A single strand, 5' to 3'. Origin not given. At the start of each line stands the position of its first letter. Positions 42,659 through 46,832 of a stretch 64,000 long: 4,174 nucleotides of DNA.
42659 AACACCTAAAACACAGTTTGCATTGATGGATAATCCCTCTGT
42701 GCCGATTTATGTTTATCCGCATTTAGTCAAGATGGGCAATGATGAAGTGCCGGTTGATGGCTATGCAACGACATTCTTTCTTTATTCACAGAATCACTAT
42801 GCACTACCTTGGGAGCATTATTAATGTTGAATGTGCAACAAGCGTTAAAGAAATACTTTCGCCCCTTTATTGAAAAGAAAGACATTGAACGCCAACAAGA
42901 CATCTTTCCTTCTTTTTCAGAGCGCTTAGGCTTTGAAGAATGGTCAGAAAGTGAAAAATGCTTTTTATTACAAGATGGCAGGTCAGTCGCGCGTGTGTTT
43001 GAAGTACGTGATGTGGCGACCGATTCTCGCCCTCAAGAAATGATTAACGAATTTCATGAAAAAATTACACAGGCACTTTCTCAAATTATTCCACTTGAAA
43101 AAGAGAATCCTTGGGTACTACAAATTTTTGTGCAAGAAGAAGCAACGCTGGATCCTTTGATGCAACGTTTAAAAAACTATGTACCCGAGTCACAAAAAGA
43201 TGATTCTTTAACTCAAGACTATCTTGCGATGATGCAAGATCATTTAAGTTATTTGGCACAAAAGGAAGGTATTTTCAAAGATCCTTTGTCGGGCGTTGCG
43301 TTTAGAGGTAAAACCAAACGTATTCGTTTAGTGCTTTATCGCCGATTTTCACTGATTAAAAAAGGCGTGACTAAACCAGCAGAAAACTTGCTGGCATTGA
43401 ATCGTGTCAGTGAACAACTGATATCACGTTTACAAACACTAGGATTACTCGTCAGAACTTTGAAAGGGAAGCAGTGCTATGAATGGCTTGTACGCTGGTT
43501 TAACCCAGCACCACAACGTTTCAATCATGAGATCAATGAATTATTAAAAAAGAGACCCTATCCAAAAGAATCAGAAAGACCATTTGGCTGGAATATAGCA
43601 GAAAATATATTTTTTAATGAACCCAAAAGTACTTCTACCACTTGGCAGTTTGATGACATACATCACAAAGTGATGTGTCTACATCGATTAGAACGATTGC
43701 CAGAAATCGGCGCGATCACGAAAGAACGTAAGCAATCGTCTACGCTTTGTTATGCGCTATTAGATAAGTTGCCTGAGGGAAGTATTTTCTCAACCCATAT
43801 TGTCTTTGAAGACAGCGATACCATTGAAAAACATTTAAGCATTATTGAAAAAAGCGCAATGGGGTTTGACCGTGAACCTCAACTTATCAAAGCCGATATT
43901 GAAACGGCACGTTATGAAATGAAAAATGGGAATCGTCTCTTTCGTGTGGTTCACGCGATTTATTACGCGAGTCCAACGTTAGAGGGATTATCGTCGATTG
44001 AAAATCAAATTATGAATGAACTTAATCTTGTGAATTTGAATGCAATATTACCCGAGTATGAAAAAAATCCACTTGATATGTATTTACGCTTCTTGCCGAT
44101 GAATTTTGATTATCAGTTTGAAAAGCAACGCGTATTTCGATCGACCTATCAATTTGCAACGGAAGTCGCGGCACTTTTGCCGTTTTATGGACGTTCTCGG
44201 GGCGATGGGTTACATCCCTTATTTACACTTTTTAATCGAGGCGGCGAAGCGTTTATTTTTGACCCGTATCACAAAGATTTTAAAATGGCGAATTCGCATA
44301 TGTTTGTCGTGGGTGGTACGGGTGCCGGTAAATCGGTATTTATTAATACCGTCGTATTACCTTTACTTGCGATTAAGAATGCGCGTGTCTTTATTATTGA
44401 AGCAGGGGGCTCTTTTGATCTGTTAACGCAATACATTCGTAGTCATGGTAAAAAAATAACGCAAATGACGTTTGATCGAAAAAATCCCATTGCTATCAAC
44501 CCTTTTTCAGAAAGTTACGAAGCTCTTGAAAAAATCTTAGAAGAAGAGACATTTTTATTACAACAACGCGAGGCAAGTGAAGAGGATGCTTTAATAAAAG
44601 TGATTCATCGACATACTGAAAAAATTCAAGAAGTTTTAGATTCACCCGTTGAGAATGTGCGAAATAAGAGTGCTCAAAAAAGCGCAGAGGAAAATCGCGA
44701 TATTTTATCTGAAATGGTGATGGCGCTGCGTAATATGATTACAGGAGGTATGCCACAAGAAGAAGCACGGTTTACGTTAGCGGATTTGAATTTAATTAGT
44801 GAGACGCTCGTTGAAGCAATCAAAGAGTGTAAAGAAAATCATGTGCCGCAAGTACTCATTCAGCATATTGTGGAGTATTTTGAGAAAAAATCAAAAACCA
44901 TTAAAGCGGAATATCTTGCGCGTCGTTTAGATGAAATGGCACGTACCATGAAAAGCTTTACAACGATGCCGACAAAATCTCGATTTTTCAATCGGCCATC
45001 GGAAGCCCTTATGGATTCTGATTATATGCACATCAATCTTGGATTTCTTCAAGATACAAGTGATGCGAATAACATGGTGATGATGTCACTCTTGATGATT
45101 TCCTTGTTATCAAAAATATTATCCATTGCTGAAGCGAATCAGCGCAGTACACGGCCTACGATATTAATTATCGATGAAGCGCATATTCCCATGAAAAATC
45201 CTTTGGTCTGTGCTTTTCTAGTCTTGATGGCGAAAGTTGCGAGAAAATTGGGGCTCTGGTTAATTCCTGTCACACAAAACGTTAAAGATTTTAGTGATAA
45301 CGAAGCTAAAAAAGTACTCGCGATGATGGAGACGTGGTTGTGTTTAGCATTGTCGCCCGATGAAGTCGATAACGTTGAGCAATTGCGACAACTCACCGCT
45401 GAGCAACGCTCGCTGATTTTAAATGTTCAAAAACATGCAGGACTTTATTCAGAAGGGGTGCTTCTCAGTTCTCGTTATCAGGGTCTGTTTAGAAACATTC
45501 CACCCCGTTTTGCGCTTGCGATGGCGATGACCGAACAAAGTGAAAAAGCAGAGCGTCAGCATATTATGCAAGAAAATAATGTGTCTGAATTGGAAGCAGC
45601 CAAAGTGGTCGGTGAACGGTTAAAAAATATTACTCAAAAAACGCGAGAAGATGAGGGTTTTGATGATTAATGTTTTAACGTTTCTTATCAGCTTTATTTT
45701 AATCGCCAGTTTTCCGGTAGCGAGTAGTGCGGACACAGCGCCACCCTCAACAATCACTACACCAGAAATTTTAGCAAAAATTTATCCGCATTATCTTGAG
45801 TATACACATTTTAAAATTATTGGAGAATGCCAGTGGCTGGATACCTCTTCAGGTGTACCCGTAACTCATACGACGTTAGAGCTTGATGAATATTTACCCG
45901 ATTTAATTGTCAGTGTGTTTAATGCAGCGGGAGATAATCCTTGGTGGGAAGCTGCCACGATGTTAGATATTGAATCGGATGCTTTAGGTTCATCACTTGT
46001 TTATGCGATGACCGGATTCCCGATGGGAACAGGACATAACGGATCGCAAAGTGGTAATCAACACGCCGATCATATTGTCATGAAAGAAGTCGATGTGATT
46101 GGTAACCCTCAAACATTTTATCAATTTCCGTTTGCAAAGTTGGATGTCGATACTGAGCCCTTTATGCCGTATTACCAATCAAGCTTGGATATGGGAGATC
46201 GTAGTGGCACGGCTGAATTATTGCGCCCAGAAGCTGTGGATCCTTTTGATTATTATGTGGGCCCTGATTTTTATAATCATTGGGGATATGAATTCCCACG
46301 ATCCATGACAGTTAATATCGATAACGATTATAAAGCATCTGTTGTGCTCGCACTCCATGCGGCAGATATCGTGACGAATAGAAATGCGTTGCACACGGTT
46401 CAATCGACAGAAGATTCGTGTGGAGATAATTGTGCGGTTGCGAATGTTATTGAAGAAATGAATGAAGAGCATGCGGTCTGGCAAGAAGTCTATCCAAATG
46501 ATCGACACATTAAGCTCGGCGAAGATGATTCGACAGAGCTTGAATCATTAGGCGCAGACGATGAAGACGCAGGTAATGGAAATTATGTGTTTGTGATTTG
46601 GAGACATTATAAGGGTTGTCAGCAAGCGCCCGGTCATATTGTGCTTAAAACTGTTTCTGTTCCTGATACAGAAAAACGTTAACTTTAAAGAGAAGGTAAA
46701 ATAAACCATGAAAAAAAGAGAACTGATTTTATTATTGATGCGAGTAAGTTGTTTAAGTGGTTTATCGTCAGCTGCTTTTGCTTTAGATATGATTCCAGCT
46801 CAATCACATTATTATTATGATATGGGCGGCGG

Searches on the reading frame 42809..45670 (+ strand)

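Call 20: search_protein_families(library=pfam, proteins=[window:42809-45670:+], max_evalue=0.001)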
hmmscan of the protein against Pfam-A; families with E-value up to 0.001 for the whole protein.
window:42809-45670:+ (953 aa): 5 families
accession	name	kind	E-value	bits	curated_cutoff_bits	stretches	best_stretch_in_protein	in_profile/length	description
PF11130.14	TraC_F_IV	-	3.5e-55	188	28.1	1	36-433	1-375/375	TraC protein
PF19044.6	P-loop_TraG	-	9.8e-12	44.7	25.8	1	487-569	21-97/413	TraG P-loop domain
PF01935.23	DUF87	-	8.1e-11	42.9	23.2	1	492-645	20-171/220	Helicase HerA, central domain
PF12846.13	AAA_10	-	1.7e-07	31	27.5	1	492-633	18-165/362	AAA-like domain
PF01580.24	FtsK_SpoIIIE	-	4.9e-06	26.6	24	1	485-523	29-67/221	FtsK/SpoIIIE family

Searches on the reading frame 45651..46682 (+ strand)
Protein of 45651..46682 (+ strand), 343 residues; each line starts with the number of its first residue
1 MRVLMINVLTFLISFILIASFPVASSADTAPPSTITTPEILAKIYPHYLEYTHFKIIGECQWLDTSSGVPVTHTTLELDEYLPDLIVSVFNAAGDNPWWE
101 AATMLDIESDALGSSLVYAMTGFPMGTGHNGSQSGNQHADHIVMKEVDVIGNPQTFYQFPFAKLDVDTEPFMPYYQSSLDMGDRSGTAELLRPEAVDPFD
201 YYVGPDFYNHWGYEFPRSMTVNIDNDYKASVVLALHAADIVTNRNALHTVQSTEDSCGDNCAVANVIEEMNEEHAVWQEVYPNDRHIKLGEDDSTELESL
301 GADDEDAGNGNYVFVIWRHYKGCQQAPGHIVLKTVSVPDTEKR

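Call 35: search_protein_families(library=pfam, proteins=[window:45651-46682:+], max_evalue=0.01)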
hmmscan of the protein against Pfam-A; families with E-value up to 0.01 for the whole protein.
window:45651-46682:+ (343 aa): 1 family
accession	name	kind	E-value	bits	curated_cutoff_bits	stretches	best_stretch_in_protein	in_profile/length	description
PF06834.16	TraU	-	8.2e-25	88.2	26.5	1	72-325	49-306/306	TraU protein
